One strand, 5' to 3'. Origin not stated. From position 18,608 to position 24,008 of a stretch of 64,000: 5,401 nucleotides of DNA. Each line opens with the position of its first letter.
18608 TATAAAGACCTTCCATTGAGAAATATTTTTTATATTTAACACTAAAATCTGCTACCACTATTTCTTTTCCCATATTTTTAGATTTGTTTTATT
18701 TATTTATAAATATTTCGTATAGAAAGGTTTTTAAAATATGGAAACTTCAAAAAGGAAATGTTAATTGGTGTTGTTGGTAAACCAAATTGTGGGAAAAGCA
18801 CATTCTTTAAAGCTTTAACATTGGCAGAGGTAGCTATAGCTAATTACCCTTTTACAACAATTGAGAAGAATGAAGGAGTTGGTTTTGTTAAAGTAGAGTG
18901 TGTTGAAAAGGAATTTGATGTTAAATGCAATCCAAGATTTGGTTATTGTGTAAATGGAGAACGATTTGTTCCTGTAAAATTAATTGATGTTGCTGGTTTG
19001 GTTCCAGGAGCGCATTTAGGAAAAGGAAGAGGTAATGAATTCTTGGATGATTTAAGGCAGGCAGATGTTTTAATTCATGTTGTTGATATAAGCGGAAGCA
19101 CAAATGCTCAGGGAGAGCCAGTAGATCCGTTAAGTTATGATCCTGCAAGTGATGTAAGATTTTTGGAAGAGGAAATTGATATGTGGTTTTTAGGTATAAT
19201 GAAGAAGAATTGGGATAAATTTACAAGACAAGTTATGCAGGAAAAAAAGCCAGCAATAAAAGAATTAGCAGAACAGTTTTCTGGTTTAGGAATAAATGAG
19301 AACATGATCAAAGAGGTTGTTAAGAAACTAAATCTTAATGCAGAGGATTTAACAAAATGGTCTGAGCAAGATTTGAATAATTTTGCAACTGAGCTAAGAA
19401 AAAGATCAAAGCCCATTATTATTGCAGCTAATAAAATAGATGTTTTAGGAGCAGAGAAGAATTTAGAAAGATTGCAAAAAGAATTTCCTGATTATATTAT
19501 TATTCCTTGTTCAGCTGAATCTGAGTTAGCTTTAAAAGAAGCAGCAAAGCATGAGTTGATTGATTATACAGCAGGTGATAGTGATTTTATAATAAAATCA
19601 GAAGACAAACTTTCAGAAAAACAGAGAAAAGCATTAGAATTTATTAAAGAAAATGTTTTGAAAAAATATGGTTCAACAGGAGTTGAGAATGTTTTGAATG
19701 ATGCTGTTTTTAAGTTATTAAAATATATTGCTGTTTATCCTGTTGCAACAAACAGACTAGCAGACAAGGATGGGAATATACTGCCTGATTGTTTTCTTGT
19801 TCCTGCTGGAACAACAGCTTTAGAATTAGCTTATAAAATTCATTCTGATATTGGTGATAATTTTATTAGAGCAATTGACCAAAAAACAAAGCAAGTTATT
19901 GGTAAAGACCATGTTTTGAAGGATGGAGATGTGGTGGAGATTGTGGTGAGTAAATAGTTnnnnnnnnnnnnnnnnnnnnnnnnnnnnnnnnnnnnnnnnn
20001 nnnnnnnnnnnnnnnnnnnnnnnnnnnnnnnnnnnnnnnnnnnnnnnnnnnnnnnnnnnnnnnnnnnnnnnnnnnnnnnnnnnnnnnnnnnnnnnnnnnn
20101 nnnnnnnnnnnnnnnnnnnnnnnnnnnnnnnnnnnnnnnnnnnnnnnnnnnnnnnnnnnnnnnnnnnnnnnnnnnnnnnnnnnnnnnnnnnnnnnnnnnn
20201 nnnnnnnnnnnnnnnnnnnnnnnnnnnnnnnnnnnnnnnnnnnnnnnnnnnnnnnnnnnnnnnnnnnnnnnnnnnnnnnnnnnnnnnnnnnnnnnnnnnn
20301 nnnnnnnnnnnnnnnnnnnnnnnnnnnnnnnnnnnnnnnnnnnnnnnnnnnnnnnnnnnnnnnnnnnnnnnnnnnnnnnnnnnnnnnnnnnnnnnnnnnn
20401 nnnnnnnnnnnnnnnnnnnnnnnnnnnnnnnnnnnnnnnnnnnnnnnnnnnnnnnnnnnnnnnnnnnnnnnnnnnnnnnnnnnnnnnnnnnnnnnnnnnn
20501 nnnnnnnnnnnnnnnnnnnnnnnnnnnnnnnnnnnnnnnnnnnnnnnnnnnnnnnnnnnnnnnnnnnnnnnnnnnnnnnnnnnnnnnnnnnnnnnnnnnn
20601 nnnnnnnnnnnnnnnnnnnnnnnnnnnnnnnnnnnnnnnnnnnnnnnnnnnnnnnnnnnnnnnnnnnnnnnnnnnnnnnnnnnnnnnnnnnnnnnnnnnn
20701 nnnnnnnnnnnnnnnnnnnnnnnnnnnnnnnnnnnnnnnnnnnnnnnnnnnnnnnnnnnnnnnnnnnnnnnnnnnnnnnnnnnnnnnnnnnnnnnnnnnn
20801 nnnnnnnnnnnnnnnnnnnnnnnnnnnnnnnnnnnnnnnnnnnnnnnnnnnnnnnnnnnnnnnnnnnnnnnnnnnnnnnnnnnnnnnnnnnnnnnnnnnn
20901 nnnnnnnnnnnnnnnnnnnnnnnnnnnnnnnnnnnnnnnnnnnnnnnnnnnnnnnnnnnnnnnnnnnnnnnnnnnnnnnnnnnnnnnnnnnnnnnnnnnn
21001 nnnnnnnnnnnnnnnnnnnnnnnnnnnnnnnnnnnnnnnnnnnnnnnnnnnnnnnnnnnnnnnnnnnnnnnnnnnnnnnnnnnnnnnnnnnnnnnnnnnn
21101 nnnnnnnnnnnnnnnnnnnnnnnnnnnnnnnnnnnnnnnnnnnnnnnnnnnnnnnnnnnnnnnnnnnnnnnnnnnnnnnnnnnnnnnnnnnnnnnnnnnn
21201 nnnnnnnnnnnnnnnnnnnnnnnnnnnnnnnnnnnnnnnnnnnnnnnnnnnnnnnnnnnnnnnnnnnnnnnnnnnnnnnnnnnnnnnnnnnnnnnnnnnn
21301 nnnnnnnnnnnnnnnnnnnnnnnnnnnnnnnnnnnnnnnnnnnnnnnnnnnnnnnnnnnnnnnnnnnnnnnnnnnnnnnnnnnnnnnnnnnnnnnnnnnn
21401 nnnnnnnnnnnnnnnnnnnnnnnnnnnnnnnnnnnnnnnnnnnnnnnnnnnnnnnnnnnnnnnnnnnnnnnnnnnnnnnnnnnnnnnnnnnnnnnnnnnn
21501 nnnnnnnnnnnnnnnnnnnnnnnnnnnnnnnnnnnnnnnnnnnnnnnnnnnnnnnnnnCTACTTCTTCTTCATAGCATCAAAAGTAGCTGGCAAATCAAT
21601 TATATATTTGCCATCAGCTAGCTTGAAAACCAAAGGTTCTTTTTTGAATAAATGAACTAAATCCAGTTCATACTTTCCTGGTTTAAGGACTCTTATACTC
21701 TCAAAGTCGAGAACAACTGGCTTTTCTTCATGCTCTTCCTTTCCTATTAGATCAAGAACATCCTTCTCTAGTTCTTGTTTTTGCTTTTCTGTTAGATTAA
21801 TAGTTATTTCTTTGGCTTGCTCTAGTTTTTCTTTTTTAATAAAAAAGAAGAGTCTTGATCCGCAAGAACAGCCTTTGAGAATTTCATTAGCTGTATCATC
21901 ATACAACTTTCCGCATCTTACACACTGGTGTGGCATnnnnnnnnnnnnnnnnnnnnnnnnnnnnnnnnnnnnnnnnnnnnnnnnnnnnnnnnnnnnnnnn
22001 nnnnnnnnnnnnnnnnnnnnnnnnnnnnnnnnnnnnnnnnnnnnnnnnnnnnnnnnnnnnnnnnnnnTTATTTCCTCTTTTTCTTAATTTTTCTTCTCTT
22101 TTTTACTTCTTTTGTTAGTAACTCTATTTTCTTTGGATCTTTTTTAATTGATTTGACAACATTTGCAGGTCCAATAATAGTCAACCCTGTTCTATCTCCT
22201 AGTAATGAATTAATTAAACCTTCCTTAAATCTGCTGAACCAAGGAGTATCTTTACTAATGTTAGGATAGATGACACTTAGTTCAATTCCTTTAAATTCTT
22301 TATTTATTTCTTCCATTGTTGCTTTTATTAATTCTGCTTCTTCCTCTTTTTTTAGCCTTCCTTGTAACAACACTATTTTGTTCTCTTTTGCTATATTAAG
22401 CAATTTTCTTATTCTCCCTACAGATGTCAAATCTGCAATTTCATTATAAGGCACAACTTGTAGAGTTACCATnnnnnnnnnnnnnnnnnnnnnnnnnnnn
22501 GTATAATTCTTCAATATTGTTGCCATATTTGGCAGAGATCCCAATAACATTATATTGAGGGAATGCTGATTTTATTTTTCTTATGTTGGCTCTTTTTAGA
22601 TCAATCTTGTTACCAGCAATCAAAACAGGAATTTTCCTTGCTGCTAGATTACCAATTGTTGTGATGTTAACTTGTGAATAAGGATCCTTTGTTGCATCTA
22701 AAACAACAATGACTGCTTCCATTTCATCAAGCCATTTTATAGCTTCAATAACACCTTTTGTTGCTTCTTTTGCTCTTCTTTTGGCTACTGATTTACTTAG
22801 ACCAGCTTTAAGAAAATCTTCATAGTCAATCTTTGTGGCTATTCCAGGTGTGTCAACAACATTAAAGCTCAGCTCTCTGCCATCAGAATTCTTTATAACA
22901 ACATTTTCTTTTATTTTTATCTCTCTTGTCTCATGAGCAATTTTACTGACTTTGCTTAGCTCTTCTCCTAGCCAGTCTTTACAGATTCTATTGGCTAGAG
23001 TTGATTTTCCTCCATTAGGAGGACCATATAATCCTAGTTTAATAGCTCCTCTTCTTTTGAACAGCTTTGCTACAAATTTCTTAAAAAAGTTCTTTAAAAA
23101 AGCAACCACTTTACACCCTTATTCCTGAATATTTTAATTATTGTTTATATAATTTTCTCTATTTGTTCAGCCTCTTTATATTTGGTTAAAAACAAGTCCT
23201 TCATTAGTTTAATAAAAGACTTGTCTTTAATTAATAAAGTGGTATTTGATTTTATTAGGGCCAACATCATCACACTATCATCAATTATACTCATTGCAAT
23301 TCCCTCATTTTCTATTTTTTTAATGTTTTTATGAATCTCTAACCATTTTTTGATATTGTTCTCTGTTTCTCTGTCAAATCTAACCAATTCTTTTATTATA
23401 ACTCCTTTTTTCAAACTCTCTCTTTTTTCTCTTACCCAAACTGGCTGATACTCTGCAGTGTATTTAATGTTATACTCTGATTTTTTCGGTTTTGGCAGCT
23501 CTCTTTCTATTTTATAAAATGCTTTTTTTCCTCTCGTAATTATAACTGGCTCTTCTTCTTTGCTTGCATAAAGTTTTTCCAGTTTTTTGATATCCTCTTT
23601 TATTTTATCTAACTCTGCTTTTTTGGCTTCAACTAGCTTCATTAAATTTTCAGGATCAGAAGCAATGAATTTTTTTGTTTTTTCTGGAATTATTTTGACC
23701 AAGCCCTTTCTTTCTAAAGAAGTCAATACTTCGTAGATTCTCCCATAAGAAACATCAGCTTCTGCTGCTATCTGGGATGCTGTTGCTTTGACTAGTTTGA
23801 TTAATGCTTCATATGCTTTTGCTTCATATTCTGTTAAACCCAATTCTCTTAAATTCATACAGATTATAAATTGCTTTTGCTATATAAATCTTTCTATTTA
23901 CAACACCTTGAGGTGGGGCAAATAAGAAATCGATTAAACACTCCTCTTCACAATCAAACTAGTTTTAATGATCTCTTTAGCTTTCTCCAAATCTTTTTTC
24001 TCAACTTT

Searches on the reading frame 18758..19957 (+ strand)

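Call 49: search_protein_families(library=pfam, proteins=[window:18758-19957:+], max_evalue=0.00001)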
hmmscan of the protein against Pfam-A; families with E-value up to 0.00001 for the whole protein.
window:18758-19957:+ (399 aa): 4 families
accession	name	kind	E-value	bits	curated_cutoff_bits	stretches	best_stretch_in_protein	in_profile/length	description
PF08438.16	YGR210-like_G4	-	4.9e-38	130.3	24.7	1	223-330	1-107/108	Obg-like GTPase YGR210-like, G4 motif-containing domain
PF01926.29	MMR_HSR1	-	5.7e-19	68.7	21.9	1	3-113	2-87/113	50S ribosome-binding GTPase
PF02824.27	TGS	-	3.9e-14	52.9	22.2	1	343-396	12-59/60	TGS domain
PF02421.24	FeoB_N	-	6.4e-11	42.4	27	1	3-41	3-41/156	Ferrous iron transport protein B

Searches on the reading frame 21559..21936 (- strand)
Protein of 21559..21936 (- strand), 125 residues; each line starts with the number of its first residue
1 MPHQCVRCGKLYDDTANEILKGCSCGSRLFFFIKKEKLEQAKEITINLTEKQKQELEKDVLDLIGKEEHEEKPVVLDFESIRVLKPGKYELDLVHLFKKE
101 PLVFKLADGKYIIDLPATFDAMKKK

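Call 52: search_protein_families(library=pfam, proteins=[window:21559-21936:-], max_evalue=0.00001)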
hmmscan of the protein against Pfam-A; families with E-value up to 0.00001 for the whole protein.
window:21559-21936:- (125 aa): 1 family
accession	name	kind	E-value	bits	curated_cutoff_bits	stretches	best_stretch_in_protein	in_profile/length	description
PF09845.14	OapC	-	1.5e-24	87.2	23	1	2-120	1-132/133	Origin-associated protein OapC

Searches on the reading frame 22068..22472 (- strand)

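Call 52: search_protein_families(library=pfam, proteins=[window:22068-22472:-], max_evalue=0.00001)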
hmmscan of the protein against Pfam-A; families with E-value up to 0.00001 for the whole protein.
window:22068-22472:- (134 aa): 1 family
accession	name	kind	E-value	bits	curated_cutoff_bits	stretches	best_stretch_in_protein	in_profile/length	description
PF09846.14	OapB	-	3.3e-19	69.2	27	1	13-117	2-100/104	Origin-associated protein OapB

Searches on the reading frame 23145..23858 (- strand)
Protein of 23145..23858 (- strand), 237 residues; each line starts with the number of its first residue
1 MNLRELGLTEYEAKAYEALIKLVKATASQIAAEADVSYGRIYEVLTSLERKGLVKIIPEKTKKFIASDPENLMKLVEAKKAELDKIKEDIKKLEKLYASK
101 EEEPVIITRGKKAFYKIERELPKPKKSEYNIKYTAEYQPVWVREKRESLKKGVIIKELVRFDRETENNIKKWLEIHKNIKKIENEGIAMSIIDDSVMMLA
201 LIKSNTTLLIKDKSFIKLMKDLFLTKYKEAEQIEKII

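Call 50: search_protein_families(library=pfam, proteins=[window:23145-23858:-], max_evalue=0.00001)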
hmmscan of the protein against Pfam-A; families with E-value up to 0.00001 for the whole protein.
window:23145-23858:- (237 aa): 1 family
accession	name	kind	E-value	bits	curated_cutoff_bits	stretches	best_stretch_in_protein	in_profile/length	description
PF01978.25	TrmB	-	3e-21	75.5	25.6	1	3-70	1-68/68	Sugar-specific transcriptional regulator TrmB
